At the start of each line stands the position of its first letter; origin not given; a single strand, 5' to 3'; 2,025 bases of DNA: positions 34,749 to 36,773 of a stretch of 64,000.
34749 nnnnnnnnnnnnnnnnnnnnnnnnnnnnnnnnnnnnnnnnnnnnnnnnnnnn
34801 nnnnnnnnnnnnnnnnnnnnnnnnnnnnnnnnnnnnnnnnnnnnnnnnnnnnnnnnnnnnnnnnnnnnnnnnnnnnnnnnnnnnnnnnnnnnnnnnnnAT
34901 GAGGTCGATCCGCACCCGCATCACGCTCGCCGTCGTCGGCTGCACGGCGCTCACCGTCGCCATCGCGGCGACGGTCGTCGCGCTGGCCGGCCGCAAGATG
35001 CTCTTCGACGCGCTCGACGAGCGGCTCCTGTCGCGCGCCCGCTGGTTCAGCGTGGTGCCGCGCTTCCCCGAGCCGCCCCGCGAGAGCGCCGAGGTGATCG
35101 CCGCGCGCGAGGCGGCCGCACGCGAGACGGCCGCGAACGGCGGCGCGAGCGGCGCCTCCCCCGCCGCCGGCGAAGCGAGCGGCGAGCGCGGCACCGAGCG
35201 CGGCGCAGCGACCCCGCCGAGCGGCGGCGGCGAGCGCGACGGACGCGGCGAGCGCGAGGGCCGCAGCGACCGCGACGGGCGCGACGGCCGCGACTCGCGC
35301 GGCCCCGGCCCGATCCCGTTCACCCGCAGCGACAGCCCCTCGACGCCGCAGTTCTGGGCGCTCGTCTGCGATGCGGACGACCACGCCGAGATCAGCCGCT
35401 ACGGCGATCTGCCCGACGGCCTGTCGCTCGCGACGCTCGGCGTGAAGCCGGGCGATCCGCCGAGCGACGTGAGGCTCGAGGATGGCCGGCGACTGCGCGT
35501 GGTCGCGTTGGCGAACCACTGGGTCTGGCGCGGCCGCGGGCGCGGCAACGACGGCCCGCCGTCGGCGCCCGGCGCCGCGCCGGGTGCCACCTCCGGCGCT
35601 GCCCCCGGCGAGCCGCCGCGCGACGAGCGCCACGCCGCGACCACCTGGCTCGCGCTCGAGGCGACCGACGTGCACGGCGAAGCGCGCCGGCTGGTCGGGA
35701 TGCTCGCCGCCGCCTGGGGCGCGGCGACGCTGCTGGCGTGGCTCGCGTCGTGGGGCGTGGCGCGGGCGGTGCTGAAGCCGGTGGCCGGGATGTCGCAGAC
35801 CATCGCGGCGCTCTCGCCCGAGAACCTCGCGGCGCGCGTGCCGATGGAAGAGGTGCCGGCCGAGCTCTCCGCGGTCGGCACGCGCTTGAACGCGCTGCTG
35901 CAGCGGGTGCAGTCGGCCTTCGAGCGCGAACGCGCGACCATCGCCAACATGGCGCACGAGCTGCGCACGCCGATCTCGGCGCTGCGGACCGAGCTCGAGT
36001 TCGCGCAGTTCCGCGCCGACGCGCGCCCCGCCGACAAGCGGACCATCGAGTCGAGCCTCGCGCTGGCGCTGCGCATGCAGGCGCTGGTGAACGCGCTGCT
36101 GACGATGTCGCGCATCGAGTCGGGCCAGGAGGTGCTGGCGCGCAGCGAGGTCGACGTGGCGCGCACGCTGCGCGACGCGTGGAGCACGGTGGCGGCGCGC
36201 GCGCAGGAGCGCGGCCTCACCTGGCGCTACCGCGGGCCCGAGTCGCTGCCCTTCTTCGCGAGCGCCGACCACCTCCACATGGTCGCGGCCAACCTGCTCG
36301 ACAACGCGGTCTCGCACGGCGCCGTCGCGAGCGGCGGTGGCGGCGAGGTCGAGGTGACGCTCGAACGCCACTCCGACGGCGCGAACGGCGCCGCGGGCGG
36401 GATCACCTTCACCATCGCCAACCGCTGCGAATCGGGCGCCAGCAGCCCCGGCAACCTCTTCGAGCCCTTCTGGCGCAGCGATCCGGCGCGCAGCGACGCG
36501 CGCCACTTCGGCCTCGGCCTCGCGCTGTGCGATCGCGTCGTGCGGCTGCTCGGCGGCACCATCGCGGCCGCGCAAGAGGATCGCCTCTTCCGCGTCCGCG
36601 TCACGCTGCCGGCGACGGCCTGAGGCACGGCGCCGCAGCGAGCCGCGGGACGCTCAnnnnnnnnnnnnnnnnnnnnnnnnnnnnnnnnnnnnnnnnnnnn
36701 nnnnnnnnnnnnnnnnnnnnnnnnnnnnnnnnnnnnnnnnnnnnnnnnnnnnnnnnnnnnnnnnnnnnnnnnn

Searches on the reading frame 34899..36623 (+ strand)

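Call 40: search_protein_families(library=pfam, proteins=[window:34899-36623:+], max_evalue=0.001)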
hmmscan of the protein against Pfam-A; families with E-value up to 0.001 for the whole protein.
window:34899-36623:+ (574 aa): 4 families
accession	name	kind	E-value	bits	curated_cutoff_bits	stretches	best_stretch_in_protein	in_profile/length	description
PF02518.31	HATPase_c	-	1.7e-14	54.6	26.4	1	456-573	3-110/111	Histidine kinase-, DNA gyrase B-, and HSP90-like ATPase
PF00512.31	HisKA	-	3.6e-12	46.6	26.9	1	346-409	4-66/66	His Kinase A (phospho-acceptor) domain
PF00672.30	HAMP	-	4.9e-06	27.2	25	1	287-338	2-52/53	HAMP domain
PF14501.12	HATPase_c_5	-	0.00037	20.8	22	1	459-571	6-102/102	GHKL domain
